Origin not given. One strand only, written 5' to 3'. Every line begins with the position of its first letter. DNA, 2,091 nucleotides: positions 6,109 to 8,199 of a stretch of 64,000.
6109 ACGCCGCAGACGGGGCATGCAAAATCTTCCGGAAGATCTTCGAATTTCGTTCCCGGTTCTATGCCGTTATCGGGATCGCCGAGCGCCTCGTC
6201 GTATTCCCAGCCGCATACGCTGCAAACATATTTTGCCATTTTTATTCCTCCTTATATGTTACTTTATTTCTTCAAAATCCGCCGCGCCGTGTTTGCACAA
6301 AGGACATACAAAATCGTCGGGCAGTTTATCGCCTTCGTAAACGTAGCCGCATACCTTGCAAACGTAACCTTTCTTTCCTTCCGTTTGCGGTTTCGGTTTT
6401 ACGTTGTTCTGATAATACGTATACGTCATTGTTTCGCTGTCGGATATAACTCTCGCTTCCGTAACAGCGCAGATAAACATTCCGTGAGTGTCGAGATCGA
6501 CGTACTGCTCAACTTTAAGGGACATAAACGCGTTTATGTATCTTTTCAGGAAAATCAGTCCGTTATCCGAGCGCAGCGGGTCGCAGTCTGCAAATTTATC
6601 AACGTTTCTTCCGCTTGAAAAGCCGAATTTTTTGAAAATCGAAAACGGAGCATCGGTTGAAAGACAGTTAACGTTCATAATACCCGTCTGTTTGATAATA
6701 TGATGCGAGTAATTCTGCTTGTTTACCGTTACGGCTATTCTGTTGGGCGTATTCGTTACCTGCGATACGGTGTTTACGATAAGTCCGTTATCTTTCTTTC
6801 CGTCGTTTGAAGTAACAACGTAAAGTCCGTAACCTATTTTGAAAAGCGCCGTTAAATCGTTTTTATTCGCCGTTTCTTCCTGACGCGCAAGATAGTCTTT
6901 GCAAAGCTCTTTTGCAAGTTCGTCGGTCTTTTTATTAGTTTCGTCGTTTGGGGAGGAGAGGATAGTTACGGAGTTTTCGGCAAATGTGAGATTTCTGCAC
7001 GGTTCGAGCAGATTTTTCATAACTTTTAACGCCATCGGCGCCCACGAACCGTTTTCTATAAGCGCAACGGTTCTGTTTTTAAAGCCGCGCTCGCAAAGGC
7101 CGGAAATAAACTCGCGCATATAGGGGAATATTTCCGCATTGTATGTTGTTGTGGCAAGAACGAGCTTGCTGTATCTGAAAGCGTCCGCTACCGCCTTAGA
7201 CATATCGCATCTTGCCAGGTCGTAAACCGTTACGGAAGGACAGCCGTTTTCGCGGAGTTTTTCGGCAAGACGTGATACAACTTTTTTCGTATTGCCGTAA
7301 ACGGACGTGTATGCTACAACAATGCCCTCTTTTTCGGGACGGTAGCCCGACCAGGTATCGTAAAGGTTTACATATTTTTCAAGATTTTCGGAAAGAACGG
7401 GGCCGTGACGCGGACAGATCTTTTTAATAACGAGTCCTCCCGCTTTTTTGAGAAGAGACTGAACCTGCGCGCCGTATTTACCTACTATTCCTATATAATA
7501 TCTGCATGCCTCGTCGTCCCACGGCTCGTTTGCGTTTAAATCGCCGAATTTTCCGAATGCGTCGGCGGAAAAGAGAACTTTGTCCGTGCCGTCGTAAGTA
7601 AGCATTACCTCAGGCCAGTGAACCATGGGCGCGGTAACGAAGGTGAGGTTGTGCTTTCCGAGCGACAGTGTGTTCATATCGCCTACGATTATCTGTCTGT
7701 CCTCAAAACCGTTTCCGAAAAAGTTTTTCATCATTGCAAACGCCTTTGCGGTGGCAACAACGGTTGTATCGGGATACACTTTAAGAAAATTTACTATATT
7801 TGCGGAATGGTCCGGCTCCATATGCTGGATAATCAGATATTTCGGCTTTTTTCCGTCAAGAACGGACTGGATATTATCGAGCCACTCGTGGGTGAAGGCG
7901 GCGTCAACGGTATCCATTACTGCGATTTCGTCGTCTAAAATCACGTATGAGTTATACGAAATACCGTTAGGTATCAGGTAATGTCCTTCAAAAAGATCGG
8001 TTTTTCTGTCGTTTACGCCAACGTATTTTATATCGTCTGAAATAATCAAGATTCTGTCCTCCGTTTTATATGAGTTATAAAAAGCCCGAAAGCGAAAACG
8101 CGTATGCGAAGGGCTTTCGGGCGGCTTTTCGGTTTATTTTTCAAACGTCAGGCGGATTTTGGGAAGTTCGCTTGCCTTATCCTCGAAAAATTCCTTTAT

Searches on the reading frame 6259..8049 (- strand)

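Call 41: search_protein_families(library=pfam, proteins=[window:6259-8049:-], max_evalue=0.001)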
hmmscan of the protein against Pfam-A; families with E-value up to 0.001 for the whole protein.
window:6259-8049:- (596 aa): 6 families
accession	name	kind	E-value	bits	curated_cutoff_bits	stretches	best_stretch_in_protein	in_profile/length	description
PF01613.24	Flavin_Reduct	-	9.4e-33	113.9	27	1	405-551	4-150/153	Flavin reductase like domain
PF19583.5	ODP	-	1.4e-16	61.4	27.2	1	31-216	2-194/194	ODP family beta lactamase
PF21349.2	RUBY_RBDX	-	3.4e-11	42.8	26.5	1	562-593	1-30/30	Rubrerythrin, rubredoxin-like domain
PF12724.12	Flavodoxin_5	-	4e-08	34.1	27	1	244-316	1-67/145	Flavodoxin domain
PF00753.33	Lactamase_B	-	1e-07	32.5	22.7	1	32-183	6-168/196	Metallo-beta-lactamase superfamily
PF00258.30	Flavodoxin_1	-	9.3e-05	23.1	25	1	245-326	1-87/143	Flavodoxin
